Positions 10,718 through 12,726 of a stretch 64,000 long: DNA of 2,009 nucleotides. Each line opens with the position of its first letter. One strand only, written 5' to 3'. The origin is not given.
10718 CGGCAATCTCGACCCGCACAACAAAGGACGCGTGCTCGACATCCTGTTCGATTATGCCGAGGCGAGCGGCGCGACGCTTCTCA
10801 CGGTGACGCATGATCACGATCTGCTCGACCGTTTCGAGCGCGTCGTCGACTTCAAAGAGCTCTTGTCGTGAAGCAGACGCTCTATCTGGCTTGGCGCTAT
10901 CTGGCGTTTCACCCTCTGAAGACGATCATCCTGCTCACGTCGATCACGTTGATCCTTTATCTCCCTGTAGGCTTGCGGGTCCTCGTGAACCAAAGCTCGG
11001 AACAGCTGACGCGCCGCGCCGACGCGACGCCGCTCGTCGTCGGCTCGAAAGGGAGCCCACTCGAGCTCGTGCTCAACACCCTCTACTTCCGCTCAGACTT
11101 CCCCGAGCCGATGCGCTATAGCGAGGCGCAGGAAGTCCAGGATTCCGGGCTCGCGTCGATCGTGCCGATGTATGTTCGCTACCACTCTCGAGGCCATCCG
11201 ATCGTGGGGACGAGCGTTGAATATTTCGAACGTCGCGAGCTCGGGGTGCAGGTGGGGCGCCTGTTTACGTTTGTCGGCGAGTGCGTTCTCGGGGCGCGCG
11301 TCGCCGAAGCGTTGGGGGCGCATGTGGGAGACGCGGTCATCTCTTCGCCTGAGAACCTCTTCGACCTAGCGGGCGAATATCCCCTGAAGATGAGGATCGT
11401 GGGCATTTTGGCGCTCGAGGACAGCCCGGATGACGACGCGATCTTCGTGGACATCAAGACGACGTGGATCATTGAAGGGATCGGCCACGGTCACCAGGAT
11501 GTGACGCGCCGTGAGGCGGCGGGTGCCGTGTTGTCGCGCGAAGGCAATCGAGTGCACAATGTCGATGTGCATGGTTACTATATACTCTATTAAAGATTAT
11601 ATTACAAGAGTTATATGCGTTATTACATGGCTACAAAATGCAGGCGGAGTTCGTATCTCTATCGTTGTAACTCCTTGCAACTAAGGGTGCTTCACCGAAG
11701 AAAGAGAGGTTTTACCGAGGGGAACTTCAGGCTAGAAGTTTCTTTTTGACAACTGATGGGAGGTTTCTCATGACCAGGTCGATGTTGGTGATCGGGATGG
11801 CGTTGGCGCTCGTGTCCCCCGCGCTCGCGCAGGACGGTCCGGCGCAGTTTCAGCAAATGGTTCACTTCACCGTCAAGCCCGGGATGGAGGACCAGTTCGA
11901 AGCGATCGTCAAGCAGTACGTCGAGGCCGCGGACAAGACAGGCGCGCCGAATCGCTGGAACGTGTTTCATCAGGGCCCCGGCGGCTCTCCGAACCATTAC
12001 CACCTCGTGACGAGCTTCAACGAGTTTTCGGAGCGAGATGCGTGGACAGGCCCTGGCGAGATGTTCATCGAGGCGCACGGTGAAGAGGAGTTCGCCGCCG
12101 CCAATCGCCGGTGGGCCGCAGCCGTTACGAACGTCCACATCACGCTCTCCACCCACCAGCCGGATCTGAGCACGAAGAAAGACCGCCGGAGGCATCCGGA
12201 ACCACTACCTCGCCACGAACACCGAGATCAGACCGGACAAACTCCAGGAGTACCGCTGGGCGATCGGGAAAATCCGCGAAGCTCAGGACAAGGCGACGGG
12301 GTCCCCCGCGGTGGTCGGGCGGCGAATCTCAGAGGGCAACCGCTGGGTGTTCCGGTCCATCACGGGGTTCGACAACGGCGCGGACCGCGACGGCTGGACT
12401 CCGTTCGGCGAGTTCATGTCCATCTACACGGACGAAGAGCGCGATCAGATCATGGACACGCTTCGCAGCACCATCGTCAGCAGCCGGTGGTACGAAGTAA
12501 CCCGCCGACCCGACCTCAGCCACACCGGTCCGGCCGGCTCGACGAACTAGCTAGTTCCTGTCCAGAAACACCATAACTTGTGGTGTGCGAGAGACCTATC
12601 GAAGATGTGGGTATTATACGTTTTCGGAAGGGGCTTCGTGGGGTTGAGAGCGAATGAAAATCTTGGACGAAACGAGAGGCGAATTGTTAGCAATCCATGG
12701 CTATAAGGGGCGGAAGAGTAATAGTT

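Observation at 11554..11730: Solo IS1634-like end fragment truncating a MacB-type permease, duplicated 39 kb away at the intact element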

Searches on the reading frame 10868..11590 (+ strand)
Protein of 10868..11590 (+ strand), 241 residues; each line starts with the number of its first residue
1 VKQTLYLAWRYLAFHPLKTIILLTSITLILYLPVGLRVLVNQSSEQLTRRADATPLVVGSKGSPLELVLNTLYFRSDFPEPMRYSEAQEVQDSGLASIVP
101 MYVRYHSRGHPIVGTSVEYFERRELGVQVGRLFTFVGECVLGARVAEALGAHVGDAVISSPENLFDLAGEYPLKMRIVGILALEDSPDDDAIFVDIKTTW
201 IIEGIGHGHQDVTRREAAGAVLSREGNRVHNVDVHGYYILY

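Call 10: search_protein_families(library=pfam, proteins=[window:10868-11590:+], max_evalue=0.01)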
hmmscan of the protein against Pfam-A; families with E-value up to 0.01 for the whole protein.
window:10868-11590:+ (241 aa): 1 family
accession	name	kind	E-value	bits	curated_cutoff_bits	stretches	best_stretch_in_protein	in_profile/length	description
PF12704.14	MacB_PCD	-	2e-09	38.5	27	1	61-202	44-179/207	MacB-like periplasmic core domain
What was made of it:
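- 10868..11593 (+): Truncated MacB_PCD-type ABC permease ORF. Native codons 1-228 end at 11553 (junction J1). The last 13 codons and the stop (11554-11593) are read from the IS fragment. Pfam MacB_PCD (call 10).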

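Call 11: search_protein_families(library=ncbifam, proteins=[window:10868-11590:+], max_evalue=0.01)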
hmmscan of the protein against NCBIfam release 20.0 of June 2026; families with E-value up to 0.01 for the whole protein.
window:10868-11590:+ (241 aa): 0 families

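Call 30: find_homologous_proteins(query=window:10868-11553:+, max_evalue=1e-10)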
Query window:10868-11553:+ (228 aa): 5140 proteins with E <= 1e-10 among 7117 candidates; the best 120 are listed.
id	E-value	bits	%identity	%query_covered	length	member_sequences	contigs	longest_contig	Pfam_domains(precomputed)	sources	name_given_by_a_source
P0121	1.9e-135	467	93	100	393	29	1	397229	PF12704.15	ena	-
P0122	1.9e-134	464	93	100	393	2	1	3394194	PF12704.15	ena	-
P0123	4.5e-134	463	93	100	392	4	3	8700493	PF12704.15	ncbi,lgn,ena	-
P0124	1.2e-132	458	92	100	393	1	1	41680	PF12704.15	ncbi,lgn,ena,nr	ncbi:MAG: ABC transporter permease [Acidobacteria bacterium]|nr:MAG: ABC transporter permease [Acido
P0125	2.9e-132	457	92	100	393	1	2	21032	PF12704.15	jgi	-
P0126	9.4e-118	409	82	100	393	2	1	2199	PF12704.15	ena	-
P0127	1.0e-117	409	82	100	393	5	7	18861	PF12704.15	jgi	jgi:putative ABC transport system permease protein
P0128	8.4e-117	406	80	100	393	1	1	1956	PF12704.15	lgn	-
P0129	2.5e-116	405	81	100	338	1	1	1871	PF12704.15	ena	-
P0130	4.2e-116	404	82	100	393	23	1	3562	PF12704.15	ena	-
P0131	7.9e-116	403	81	100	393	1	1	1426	PF12704.15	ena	-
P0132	1.7e-114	399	80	100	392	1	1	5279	PF12704.15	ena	-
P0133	4.4e-114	397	80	100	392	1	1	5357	PF12704.15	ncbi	-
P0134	8.3e-114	397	80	100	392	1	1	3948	PF12704.15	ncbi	-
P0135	1.2e-113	396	80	100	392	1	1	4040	PF12704.15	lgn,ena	-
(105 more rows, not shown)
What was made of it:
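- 10868..11593 (+): Full-length relatives are 392-393 aa (call 30).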

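Call 31: find_encoding_contigs(protein=P0121, flank=10000, max_places=3)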
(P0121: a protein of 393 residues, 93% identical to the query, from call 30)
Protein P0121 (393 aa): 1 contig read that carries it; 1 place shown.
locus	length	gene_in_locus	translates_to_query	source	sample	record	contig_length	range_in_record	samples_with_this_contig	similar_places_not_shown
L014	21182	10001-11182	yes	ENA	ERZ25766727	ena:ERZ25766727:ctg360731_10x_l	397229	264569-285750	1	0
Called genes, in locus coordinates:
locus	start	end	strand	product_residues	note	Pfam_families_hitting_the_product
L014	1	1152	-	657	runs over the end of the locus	PF12704:MacB_PCD, PF02687:FtsX, PF12704:MacB_PCD, PF02687:FtsX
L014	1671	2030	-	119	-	-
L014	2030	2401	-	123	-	PF18924:DUF5674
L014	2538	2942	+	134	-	PF00069:Pkinase, PF07714:PK_Tyr_Ser-Thr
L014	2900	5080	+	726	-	PF00069:Pkinase, PF07714:PK_Tyr_Ser-Thr, PF26549:Tricorn_N (weak), PF26550:Tricorn_2nd (weak), PF07676:PD40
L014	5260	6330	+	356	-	PF20511:PMI_typeI_cat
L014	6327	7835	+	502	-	PF02878:PGM_PMM_I, PF02879:PGM_PMM_II, PF02880:PGM_PMM_III, PF00408:PGM_PMM_IV (weak)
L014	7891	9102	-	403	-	PF13424:TPR_12 (faint), PF13428:TPR_14 (faint), PF14559:TPR_19 (faint)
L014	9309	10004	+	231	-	PF00005:ABC_tran, PF13304:AAA_21 (faint)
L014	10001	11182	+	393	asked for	PF12704:MacB_PCD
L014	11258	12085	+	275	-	PF01297:ZnuA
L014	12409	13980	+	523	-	PF00069:Pkinase, PF01636:APH (faint), PF07714:PK_Tyr_Ser-Thr, PF03109:ABC1, PF07676:PD40 (faint)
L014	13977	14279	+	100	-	-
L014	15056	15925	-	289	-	PF01610:DDE_Tnp_ISL3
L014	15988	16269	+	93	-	-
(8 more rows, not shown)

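Call 32: find_encoding_contigs(protein=P0123, flank=10000, max_places=3)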
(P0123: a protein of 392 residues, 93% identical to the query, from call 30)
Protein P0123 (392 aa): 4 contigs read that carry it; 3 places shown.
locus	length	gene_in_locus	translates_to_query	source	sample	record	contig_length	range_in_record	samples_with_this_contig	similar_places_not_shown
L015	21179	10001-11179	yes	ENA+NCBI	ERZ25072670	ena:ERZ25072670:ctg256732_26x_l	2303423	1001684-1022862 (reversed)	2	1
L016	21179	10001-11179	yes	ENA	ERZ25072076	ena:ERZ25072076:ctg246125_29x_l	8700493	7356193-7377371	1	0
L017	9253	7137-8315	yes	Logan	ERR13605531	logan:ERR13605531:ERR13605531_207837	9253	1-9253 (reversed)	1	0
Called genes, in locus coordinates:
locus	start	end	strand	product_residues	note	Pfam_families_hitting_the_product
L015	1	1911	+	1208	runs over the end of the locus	PF02463:SMC_N, PF13175:AAA_15, PF13304:AAA_21 (weak), PF13476:AAA_23, PF13555:AAA_29 (faint), PF06470:SMC_hinge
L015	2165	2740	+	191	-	PF01928:CYTH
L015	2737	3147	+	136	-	PF00483:NTP_transferase, PF12804:NTP_transf_3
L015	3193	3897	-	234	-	PF13610:DDE_Tnp_IS240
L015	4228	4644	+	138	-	-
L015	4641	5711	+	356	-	PF20511:PMI_typeI_cat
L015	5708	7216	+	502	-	PF02878:PGM_PMM_I, PF02879:PGM_PMM_II, PF02880:PGM_PMM_III, PF00408:PGM_PMM_IV (weak)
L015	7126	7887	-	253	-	-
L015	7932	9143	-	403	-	PF13428:TPR_14 (faint), PF14559:TPR_19 (faint)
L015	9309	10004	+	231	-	PF00005:ABC_tran, PF13304:AAA_21 (faint)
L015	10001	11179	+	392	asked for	PF12704:MacB_PCD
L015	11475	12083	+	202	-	PF01297:ZnuA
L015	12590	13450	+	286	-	PF13495:Phage_int_SAM_4, PF00589:Phage_integrase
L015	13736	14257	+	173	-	PF04986:Y2_Tnp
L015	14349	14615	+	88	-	-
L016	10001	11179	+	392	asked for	PF12704:MacB_PCD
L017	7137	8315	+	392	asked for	PF12704:MacB_PCD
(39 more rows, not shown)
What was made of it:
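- Gene order: permease(393 aa)-ZnuA is followed by PrkA-gene remnants in related species (calls 31, 32).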

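Call 50: search_protein_families(library=pfam, proteins=[P0121], max_evalue=0.01)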
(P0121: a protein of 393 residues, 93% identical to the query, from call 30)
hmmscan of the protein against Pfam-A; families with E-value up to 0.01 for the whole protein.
P0121 (393 aa): 1 family
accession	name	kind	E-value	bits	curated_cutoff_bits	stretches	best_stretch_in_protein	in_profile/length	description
PF12704.14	MacB_PCD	-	1.5e-08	35.6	27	1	77-202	49-179/207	MacB-like periplasmic core domain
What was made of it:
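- On MacB/FtsX-type ABC permease (the truncated neighbour): MacB_PCD was detected (calls 10, 50).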

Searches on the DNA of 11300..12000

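Call 58: search_rna_families(source=window, start=11300, end=12000, threshold=evalue, max_evalue=1)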
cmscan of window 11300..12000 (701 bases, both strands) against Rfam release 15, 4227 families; matches with E-value up to 1: 0.
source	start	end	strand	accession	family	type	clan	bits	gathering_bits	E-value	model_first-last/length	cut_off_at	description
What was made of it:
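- Tried and rejected: It found nothing (call 58).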

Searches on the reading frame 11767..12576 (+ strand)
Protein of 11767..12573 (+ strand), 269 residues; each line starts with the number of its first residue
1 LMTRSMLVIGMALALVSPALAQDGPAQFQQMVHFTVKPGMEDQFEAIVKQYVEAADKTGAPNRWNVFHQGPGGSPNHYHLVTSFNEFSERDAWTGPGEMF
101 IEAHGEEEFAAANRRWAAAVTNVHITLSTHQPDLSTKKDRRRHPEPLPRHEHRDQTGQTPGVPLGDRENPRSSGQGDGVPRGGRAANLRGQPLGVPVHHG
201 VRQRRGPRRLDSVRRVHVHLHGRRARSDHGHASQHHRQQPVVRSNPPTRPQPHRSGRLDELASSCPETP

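Call 10: search_protein_families(library=pfam, proteins=[window:11767-12573:+], max_evalue=0.01)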
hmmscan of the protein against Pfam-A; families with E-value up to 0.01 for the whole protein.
window:11767-12573:+ (269 aa): 0 families

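Call 11: search_protein_families(library=ncbifam, proteins=[window:11767-12573:+], max_evalue=0.01)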
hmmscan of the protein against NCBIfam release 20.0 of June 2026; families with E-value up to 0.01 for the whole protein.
window:11767-12573:+ (269 aa): 0 families

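Call 20: find_encoding_contigs(protein=window:11770-12576:+, flank=6000, max_places=10)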
Protein window:11770-12576:+ (268 aa): 2 contigs read that carry it; 2 places shown.
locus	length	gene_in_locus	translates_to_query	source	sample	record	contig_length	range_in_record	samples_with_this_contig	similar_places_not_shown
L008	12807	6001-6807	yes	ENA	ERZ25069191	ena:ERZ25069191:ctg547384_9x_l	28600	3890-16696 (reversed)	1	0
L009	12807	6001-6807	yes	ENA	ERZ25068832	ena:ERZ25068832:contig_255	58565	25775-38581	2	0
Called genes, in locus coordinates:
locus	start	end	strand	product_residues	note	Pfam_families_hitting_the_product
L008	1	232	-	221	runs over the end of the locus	PF04542:Sigma70_r2 (weak), PF08281:Sigma70_r4_2, PF04545:Sigma70_r4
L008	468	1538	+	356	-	PF20511:PMI_typeI_cat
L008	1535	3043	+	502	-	PF02878:PGM_PMM_I, PF02879:PGM_PMM_II, PF02880:PGM_PMM_III, PF00408:PGM_PMM_IV (weak)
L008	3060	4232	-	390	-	PF13428:TPR_14 (faint), PF14559:TPR_19 (faint), PF13431:TPR_17 (faint)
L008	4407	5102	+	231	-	PF00005:ABC_tran, PF13304:AAA_21 (faint)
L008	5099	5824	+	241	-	PF12704:MacB_PCD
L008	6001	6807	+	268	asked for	-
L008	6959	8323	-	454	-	PF05598:DUF772, PF01609:DDE_Tnp_1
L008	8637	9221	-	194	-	PF13174:TPR_6 (faint), PF13432:TPR_16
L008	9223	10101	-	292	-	-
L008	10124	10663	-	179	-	PF04542:Sigma70_r2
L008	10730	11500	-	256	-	PF02146:SIR2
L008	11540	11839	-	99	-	-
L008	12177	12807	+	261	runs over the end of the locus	-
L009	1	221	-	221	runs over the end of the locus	PF04542:Sigma70_r2 (weak), PF08281:Sigma70_r4_2, PF04545:Sigma70_r4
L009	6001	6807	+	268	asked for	-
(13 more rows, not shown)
